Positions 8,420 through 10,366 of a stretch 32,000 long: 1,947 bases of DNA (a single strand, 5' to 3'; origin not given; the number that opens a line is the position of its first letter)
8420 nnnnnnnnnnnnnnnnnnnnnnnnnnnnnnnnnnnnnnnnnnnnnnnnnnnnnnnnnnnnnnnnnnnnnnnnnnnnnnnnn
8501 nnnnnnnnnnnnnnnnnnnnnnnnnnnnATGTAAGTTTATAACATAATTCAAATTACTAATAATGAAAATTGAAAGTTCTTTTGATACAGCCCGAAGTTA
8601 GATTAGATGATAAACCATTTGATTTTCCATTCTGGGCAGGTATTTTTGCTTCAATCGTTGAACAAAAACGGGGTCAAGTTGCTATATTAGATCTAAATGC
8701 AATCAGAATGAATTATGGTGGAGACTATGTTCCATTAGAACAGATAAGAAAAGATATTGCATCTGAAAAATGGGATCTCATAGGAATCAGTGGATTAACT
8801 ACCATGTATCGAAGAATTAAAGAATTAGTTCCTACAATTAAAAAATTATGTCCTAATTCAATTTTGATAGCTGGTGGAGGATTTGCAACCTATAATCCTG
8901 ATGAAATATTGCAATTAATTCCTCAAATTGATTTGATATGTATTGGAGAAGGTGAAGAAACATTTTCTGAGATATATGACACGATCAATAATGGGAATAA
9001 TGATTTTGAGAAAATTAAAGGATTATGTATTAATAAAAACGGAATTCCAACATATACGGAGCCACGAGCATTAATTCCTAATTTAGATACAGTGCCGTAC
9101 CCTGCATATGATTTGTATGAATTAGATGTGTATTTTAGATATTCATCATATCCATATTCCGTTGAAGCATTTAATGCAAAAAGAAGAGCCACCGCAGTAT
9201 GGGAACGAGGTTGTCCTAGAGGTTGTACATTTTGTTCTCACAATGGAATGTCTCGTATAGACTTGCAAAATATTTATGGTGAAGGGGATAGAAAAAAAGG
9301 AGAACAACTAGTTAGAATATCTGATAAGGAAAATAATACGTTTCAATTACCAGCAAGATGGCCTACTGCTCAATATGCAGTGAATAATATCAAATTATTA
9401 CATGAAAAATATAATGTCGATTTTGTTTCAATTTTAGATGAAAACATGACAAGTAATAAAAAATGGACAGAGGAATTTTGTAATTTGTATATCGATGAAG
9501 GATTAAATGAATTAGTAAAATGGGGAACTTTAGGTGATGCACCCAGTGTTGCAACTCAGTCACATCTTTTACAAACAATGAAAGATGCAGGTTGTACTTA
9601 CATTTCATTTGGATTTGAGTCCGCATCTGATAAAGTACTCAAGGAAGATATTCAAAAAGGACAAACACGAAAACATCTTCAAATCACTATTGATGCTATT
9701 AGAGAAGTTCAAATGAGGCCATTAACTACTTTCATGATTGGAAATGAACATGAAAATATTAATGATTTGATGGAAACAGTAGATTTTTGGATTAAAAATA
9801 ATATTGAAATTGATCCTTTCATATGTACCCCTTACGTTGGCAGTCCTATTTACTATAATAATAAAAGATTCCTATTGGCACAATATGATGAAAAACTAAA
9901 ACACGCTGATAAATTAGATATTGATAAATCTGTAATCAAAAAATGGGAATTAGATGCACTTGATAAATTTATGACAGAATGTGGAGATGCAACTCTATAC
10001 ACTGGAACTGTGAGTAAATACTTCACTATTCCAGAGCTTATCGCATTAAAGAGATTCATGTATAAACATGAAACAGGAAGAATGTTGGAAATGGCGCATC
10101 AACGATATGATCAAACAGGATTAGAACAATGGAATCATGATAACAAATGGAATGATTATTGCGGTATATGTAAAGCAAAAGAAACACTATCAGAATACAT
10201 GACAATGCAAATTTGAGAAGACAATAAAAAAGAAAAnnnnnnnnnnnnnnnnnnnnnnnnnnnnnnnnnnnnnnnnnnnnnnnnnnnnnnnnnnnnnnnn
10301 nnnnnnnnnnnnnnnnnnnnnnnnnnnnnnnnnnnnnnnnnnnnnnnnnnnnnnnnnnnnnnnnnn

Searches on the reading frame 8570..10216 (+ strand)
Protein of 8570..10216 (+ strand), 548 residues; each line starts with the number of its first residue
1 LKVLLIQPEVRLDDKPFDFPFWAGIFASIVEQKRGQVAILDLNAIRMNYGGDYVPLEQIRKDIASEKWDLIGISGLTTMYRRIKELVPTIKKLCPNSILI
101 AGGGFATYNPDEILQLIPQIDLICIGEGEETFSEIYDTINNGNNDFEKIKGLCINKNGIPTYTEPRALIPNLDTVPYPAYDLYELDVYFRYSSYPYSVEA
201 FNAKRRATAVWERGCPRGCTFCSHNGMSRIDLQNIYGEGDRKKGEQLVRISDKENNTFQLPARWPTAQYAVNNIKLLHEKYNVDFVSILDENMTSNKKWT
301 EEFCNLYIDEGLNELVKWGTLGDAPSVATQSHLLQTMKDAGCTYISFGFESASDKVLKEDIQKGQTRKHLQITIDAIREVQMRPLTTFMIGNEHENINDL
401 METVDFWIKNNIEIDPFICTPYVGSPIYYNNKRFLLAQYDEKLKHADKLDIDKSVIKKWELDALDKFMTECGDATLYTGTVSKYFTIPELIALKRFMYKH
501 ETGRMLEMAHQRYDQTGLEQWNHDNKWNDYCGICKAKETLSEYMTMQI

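Call 4: search_protein_families(library=pfam, proteins=[window:8570-10216:+], max_evalue=0.01)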
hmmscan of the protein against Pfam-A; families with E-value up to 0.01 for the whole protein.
window:8570-10216:+ (548 aa): 3 families
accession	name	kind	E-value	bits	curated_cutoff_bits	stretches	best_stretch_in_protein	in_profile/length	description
PF04055.27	Radical_SAM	-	2.6e-17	63.9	29.5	1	213-406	5-165/166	Radical SAM superfamily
PF02310.24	B12-binding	-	5.9e-16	58.8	32.1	1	20-135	14-120/121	B12 binding domain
PF19864.5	Radical_SAM_N2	-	5.1e-06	26.5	29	1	99-144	88-130/151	Radical SAM proteins, N-terminal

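Call 5: search_protein_families(library=ncbifam, proteins=[window:8570-10216:+], max_evalue=0.01)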
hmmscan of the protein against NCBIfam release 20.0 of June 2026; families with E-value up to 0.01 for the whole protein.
window:8570-10216:+ (548 aa): 20 families
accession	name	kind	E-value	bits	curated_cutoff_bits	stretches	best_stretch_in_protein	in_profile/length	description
TIGR02026.1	BchE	equivalog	3.9e-42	144.7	481.35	2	52-227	48-215/497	magnesium-protoporphyrin IX monomethyl ester anaerobic oxidative cyclase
NF050148.1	rSAM_ApyD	equivalog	7.7e-24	84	750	2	49-226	56-219/645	RiPP biosynthesis radical SAM protein ApyD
NF038361.1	rSAM_Sden_1168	equivalog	1.7e-22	79.7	575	2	57-228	130-304/560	Sden_1168 family B12-binding radical SAM P-methyltransferase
NF033712.0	B12_rSAM_KedN5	subfamily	5.6e-19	67.8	700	1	20-226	17-215/624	KedN5 family methylcobalamin-dependent radical SAM C-methyltransferase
TIGR03471.1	HpnJ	equivalog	9e-19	67.7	577.6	2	66-223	67-214/472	hopanoid biosynthesis associated radical SAM protein HpnJ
TIGR04013.1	B12_SAM_MJ_1487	hypoth_equivalog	2.5e-18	66.1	251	2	65-224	44-169/382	TIGR04013 family B12-binding domain/radical SAM domain-containing protein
TIGR03975.1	rSAM_ocin_1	subfamily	3.9e-18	65.3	281.85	1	57-226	118-285/606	RiPP maturation radical SAM C-methyltransferase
TIGR04014.1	B12_SAM_MJ_0865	equivalog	2.1e-15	56.5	360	2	330-412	257-338/434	methyl-coenzyme M reductase glutamine C-methyltransferase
TIGR04479.1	bcpD_PhpK_rSAM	subfamily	4.3e-13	48.5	600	1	273-445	277-445/504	PhpK family radical SAM P-methyltransferase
TIGR04190.1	B12_SAM_Ta0216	equivalog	4.1e-11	42.2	500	1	89-304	102-310/554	TIGR04190 family B12-binding domain/radical SAM domain protein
TIGR04072.2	rSAM_ladder_B12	equivalog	1.1e-10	40.8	360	1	79-149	82-149/443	lipid biosynthesis B12-binding/radical SAM protein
TIGR04385.1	B12_rSAM_cofa1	equivalog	2.3e-10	40.3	450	1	19-227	19-216/438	B12 lower ligand biosynthesis radical SAM protein BzaD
TIGR04367.1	HpnR_B12_rSAM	equivalog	5.9e-10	38.3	650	1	61-224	54-204/490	hopanoid C-3 methylase HpnR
NF040546.1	rSAM_CUAEP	equivalog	1.3e-08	34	500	1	330-406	262-337/468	CUAEP/CCAEP-tail radical SAM (seleno)protein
NF040542.1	rSAM_RCCLKC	equivalog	4.9e-06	26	450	1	330-427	271-373/423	arsinothricin biosynthesis radical SAM protein ArsL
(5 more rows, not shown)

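Call 6: search_solved_structures(query=window:8570-10216:+, max_evalue=0.01, show_alignments=1)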
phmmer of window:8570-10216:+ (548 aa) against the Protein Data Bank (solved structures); distinct sequences matched with E-value up to 0.01: 2.
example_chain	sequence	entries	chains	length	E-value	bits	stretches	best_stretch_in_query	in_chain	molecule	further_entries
7kdx_A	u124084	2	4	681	3.5e-10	42.4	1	14-232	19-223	Methyltransferase TokK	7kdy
9n1b_A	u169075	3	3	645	3.4e-06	29.2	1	81-225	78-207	Radical SAM protein | Radical SAM enzyme CysS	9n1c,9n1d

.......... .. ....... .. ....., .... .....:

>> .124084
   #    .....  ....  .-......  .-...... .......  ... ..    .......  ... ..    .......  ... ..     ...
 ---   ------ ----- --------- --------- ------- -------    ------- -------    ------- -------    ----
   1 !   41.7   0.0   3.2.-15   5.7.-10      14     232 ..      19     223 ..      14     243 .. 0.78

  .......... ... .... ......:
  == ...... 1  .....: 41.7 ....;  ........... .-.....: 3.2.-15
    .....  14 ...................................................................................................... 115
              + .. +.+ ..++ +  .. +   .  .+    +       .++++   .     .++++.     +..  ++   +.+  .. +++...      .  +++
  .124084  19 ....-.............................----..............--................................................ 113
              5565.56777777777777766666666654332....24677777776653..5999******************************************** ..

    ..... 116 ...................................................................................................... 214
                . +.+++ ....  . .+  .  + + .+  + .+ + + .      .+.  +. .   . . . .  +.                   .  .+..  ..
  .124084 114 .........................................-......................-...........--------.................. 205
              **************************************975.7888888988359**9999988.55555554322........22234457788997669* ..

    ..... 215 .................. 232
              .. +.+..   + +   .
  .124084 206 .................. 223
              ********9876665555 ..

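Call 8: find_homologous_proteins(query=window:8570-10216:+, max_evalue=0.00001)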
Query window:8570-10216:+ (548 aa): 1201 proteins with E <= 0.00001 among 6685 candidates; the best 120 are listed.
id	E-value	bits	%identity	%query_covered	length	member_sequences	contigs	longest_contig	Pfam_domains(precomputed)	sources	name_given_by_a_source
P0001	0.0e+0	1149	88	100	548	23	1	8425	PF04055.28,PF02310.25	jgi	jgi:radical SAM superfamily enzyme YgiQ (UPF0313 family)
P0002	0.0e+0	1101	84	99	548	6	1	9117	PF04055.28,PF19864.6,PF02310.25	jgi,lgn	jgi:anaerobic magnesium-protoporphyrin IX monomethyl ester cyclase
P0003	0.0e+0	1100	86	99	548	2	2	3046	PF04055.28,PF19864.6,PF02310.25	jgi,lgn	-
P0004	0.0e+0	1097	84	99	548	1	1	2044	PF04055.28,PF19864.6,PF02310.25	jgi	-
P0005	0.0e+0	1096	84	99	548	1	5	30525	PF04055.28,PF19864.6,PF02310.25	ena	-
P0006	0.0e+0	1095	85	99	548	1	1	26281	PF04055.28,PF19864.6,PF02310.25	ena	-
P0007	0.0e+0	1038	79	99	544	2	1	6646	PF04055.28,PF02310.25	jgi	-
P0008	0.0e+0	1019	76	100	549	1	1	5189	PF04055.28,PF02310.25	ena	-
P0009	0.0e+0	1019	77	99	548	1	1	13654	PF04055.28,PF19864.6,PF02310.25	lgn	-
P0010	0.0e+0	1014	78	99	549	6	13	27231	PF04055.28,PF19864.6,PF02310.25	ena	-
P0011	0.0e+0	1013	77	100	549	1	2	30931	PF04055.28,PF02310.25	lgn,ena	-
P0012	4.4e-297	1004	74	99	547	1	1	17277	PF04055.28,PF19864.6,PF02310.25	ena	-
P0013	4.9e-297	1004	74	99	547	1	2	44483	PF04055.28,PF19864.6,PF02310.25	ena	-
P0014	8.4e-297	1003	74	99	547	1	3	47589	PF04055.28,PF19864.6,PF02310.25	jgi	-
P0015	7.3e-296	1000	76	99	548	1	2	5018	PF04055.28,PF02310.25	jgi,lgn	-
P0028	1.3e-289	980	74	99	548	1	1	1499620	PF04055.28,PF19864.6,PF02310.25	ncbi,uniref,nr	ncbi:B12-binding domain-containing radical SAM protein [Candidatus Nitrosopumilus sp. SW]|uniref:B12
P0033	8.9e-287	970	72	100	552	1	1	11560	PF04055.28,PF02310.25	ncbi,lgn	ncbi:MAG: B12-binding domain-containing radical SAM protein [Nitrosotalea sp.]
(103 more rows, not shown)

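Call 10: find_encoding_contigs(protein=P0028, flank=10000, max_places=3)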
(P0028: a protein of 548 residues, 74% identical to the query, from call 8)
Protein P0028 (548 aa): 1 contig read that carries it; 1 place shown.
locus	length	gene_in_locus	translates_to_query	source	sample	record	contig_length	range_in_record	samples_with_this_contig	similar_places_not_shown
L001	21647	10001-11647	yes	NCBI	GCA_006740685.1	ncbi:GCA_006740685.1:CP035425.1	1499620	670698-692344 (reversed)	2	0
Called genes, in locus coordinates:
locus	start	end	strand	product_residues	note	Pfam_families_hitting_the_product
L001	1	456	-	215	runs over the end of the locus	PF07722:Peptidase_C26, PF00117:GATase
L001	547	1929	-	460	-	PF00884:Sulfatase, PF01663:Phosphodiest (weak), PF01676:Metalloenzyme (faint), PF16347:SGSH_C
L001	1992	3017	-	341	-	PF00535:Glycos_transf_2, PF13641:Glyco_tranf_2_3, PF13632:Glyco_trans_2_3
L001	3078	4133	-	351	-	PF00483:NTP_transferase, PF12804:NTP_transf_3, PF24894:Hexapep_GlmU (faint), PF25084:LbH_EIF2B, PF00132:Hexapep (weak), PF25087:GMPPB_C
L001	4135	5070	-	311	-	PF01073:3Beta_HSD, PF01370:Epimerase, PF02719:Polysacc_synt_2, PF04321:RmlD_sub_bind, PF07993:NAD_binding_4, PF16363:GDP_Man_Dehyd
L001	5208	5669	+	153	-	PF05523:FdtA, PF14667:Polysacc_synt_C (weak)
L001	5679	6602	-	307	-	PF01370:Epimerase, PF04321:RmlD_sub_bind, PF02719:Polysacc_synt_2, PF16363:GDP_Man_Dehyd, PF01073:3Beta_HSD, PF07993:NAD_binding_4 (weak)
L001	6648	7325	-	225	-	PF13489:Methyltransf_23 (weak), PF04989:RMNT_CmcI (weak), PF13578:Methyltransf_24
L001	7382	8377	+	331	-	PF13489:Methyltransf_23, PF08241:Methyltransf_11, PF08242:Methyltransf_12 (weak)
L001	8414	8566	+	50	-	-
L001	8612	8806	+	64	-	-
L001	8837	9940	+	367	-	PF01973:MptE-like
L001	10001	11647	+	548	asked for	PF02310:B12-binding, PF19864:Radical_SAM_N2 (faint), PF04055:Radical_SAM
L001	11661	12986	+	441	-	PF00202:Aminotran_3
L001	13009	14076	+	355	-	PF03102:NeuB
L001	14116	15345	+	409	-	PF08421:Methyltransf_13, PF13489:Methyltransf_23, PF08242:Methyltransf_12 (weak), PF08484:Methyltransf_14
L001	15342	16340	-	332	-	PF01408:GFO_IDH_MocA, PF22725:GFO_IDH_MocA_C3, PF02894:GFO_IDH_MocA_C (weak)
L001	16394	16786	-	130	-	PF05523:FdtA (weak), PF14667:Polysacc_synt_C, PF00190:Cupin_1 (weak)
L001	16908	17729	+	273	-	PF01261:AP_endonuc_2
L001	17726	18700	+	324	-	PF01370:Epimerase, PF04321:RmlD_sub_bind, PF16363:GDP_Man_Dehyd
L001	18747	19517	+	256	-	PF02348:CTP_transf_3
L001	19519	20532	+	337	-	PF01408:GFO_IDH_MocA, PF02894:GFO_IDH_MocA_C, PF22725:GFO_IDH_MocA_C3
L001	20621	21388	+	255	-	PF00483:NTP_transferase, PF12804:NTP_transf_3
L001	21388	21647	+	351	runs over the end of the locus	PF01370:Epimerase, PF02719:Polysacc_synt_2, PF04321:RmlD_sub_bind, PF01073:3Beta_HSD, PF16363:GDP_Man_Dehyd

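Call 11: find_encoding_contigs(protein=P0033, flank=10000, max_places=3)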
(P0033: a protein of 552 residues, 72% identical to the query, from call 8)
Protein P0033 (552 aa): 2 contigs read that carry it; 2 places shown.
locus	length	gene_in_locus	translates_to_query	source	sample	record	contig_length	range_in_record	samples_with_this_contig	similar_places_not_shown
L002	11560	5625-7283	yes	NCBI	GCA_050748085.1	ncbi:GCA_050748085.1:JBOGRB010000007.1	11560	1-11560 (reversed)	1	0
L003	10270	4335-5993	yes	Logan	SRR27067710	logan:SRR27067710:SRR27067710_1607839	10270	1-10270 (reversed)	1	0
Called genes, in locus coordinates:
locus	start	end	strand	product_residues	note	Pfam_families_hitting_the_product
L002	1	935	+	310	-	?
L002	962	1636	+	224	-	PF13578:Methyltransf_24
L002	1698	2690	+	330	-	PF13489:Methyltransf_23, PF08241:Methyltransf_11 (weak), PF08242:Methyltransf_12 (weak)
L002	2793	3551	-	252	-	PF02348:CTP_transf_3, PF12804:NTP_transf_3 (weak)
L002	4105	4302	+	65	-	-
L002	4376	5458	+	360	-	PF01973:MptE-like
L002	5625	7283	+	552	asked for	PF02310:B12-binding, PF04055:Radical_SAM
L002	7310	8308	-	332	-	PF01408:GFO_IDH_MocA, PF22725:GFO_IDH_MocA_C3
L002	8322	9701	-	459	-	PF00202:Aminotran_3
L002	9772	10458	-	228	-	PF00106:adh_short, PF04321:RmlD_sub_bind (weak), PF13561:adh_short_C2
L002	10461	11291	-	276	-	PF01261:AP_endonuc_2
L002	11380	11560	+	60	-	?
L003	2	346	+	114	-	?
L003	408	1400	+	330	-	PF13489:Methyltransf_23, PF08241:Methyltransf_11 (weak), PF08242:Methyltransf_12 (weak)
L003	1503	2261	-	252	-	PF02348:CTP_transf_3, PF12804:NTP_transf_3 (weak)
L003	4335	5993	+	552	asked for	PF02310:B12-binding, PF04055:Radical_SAM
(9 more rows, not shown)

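Call 12: find_related_loci(query=window:8570-10216:+, collection=genome_contigs, flank=10000)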
Query window:8570-10216:+ (548 aa) in genome_contigs; peptide patterns used: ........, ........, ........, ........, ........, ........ (x = any residue, [..] = any of these).
113 stretches matched a pattern; 7 encode a relative of the query (tblastn E <= 1e-3); 7 distinct loci.
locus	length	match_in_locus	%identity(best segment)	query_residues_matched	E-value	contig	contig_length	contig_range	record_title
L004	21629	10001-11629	65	1-541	0e+0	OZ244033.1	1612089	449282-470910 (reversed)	MAG: Nitrosopumilus sp. isolate 1ae46461-07d9-4201-ae73-64b79862995f genome assembly, chromosome: 1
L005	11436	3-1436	68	62-537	0e+0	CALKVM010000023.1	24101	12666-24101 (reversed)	MAG: uncultured Candidatus Nitrosoarchaeum sp. isolate LH-05nov19-164 genome assembly, contig: LH-05nov19-C4198, whole g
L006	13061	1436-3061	66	1-540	0e+0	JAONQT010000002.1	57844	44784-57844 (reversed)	Nitrosopumilus sp. isolate AH-269-J09 AH-269-J09_NODE_2, whole genome shotgun sequence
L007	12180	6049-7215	27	2-433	2e-30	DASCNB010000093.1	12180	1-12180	MAG TPA_asm: Nitrospinota bacterium isolate Fu_MAG_119 c_000000544534, whole genome shotgun sequence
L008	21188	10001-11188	27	1-441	8e-30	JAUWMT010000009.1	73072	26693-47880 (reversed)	MAG: Candidatus Cloacimonadota bacterium isolate CSMAG_2405 CSMAG_2405_k141_232425_length_73072_cov_18.8227, whole genom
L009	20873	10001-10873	25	69-403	1e-24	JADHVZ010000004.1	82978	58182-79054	MAG: Candidatus Omnitrophota bacterium isolate BS750m-G14 BS-750m-C122, whole genome shotgun sequence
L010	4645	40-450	24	262-404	6e-9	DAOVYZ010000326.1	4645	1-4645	MAG TPA_asm: Bacteroidales bacterium isolate CSMAG_1796 CSMAG_1796_k141_5393566_length_4645_cov_9.0000, whole genome sho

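Call 16: find_related_loci(query=A1, collection=metagenome_contigs, flank=10000)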
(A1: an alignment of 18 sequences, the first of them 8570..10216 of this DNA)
Query A1 (548 aa) in metagenome_contigs; peptide patterns used: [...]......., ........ (x = any residue, [..] = any of these).
444 stretches matched a pattern; 352 encode a relative of the query (tblastn E <= 1e-3); the best 80 are kept; 80 distinct loci.
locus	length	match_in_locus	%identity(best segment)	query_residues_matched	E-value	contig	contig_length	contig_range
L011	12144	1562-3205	90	1-548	0e+0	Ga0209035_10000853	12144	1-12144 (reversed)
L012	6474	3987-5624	88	1-546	0e+0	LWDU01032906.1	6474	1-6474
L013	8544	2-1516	88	37-541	0e+0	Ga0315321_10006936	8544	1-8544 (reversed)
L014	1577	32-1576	85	1-515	0e+0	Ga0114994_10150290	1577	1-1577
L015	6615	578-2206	76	1-543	0e+0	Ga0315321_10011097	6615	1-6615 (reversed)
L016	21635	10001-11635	74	1-544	0e+0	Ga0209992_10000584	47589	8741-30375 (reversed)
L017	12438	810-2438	76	1-543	0e+0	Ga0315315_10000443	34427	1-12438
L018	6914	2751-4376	76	1-541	0e+0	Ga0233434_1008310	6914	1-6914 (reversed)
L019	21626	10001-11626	76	1-541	0e+0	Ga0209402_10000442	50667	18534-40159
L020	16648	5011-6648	73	1-546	0e+0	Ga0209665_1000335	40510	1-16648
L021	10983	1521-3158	74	1-546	0e+0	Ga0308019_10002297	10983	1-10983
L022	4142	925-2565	73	1-546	0e+0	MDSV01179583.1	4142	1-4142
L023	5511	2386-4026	73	1-546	0e+0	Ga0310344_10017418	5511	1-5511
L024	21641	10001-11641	73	1-546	0e+0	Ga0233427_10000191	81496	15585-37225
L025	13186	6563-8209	71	1-548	0e+0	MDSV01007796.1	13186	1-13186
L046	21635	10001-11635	70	1-542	0e+0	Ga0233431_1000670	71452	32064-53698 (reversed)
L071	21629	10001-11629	69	1-542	0e+0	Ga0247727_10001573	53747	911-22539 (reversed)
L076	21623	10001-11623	71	2-541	0e+0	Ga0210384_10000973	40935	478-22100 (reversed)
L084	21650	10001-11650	69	1-548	0e+0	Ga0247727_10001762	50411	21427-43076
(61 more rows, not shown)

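Call 47: search_protein_representatives(protein=window:8570-10216:+)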
Query: 548 residues. Proteins with E-value up to 0.001 (for the whole library): 28648; up to 1e-10: 13138; up to 1e-30: 497. The best 150 are listed.
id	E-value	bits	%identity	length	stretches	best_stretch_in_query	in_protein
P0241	8.0e-146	503.4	49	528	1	1-545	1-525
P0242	2.8e-145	501.5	46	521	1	36-540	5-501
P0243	8.6e-133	460.3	81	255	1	185-423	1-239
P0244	2.7e-89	316.8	43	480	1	1-441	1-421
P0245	5.0e-89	315.9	85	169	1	392-547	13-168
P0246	8.2e-79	282.2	38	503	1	1-511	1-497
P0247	8.4e-76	272.2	62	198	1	1-198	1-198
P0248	1.5e-70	254.9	38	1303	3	1-198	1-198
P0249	9.9e-69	248.9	39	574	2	168-467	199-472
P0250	4.6e-64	233.5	37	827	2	262-440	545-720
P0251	4.7e-64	233.4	37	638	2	3-225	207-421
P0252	9.2e-63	229.2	33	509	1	3-442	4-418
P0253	5.9e-62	226.5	34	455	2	1-224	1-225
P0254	2.0e-61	224.8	37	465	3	2-223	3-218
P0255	1.6e-60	221.8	34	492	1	1-440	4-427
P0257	7.8e-59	216.2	35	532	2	2-442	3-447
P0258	8.3e-59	216.1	34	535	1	1-449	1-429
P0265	3.4e-53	197.6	35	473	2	1-224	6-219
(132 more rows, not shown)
